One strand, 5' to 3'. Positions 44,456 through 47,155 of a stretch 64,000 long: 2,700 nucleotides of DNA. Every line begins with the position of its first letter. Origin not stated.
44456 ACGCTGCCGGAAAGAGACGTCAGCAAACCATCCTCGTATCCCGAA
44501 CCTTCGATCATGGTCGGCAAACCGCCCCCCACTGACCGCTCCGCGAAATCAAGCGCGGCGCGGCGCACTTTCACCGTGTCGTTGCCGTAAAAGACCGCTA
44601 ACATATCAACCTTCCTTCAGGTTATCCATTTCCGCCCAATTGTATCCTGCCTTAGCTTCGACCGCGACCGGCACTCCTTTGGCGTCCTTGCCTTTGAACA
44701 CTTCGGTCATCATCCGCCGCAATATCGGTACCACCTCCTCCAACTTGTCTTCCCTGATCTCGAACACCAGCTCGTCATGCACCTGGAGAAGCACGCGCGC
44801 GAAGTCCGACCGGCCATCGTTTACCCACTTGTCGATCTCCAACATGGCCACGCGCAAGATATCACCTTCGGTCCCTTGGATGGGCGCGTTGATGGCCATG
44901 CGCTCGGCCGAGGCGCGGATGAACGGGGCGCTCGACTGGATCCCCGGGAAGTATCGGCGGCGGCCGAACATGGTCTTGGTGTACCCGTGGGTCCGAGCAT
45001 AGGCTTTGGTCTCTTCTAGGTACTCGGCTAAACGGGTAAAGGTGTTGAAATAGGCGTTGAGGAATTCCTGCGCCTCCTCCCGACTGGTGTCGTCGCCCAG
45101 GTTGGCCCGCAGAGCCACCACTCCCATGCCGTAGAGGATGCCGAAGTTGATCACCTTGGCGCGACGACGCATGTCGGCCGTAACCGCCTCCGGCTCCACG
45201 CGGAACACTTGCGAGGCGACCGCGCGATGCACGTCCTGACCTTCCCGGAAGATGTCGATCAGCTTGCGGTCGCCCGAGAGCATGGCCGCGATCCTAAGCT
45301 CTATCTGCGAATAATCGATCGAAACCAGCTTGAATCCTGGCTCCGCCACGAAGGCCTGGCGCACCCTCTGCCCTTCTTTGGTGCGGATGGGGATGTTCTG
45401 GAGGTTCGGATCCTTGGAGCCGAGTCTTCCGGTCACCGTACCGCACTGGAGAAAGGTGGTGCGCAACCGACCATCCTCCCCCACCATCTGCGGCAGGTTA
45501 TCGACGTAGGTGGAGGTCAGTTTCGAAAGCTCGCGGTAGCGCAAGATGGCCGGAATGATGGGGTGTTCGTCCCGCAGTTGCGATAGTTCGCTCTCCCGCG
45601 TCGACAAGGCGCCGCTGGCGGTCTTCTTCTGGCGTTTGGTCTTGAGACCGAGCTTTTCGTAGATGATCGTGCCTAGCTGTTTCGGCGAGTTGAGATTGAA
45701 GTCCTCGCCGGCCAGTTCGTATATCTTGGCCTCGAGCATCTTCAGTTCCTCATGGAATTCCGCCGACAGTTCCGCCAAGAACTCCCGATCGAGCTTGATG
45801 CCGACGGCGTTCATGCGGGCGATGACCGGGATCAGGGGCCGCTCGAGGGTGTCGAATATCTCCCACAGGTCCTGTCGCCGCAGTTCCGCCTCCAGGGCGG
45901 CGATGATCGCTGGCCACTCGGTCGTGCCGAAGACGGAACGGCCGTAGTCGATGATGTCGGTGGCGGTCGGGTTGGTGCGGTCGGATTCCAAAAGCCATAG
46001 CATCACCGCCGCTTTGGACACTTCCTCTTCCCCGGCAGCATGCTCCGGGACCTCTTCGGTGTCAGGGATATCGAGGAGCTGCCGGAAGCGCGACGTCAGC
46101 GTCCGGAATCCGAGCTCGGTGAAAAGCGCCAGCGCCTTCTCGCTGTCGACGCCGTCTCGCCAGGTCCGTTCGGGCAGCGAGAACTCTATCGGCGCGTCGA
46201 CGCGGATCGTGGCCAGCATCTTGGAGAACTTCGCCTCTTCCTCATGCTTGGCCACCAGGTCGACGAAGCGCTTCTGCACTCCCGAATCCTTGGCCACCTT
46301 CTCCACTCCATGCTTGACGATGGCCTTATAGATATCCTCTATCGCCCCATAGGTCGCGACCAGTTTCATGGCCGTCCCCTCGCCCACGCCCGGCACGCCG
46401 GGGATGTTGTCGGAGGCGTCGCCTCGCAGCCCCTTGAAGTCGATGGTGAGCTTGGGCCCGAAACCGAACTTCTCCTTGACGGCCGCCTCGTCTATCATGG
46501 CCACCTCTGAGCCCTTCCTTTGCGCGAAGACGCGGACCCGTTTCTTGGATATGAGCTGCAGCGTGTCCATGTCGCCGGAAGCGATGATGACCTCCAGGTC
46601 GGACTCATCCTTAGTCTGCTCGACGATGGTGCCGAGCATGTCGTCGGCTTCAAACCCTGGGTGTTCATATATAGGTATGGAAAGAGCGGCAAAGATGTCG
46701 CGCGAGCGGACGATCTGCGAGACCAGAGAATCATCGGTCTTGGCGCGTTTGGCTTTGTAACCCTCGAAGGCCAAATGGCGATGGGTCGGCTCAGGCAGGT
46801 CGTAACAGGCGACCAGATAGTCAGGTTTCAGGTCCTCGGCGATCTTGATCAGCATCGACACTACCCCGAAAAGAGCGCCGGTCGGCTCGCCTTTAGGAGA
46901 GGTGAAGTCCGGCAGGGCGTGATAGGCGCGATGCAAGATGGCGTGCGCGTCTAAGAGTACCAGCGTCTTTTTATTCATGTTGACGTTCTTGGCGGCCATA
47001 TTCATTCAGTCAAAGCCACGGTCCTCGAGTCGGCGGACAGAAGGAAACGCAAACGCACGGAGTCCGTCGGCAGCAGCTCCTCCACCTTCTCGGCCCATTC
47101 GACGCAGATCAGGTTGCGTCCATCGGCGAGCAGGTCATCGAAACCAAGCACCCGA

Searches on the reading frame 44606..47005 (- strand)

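Call 39: search_protein_families(library=pfam, proteins=[window:44606-47005:-], max_evalue=0.001)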
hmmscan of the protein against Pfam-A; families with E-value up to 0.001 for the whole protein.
window:44606-47005:- (799 aa): 3 families
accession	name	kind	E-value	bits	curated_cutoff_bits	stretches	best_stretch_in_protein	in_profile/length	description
PF00476.26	DNA_pol_A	-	9.2e-142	472.9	34.3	1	408-792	2-381/381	DNA polymerase family A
PF02739.22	5_3_exonuc_N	-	2.2e-47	161.3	34.3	1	14-181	1-164/164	5'-3' exonuclease, N-terminal resolvase-like domain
PF01367.25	5_3_exonuc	-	1.1e-23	83.9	40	1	184-281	3-90/97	5'-3' exonuclease, C-terminal SAM fold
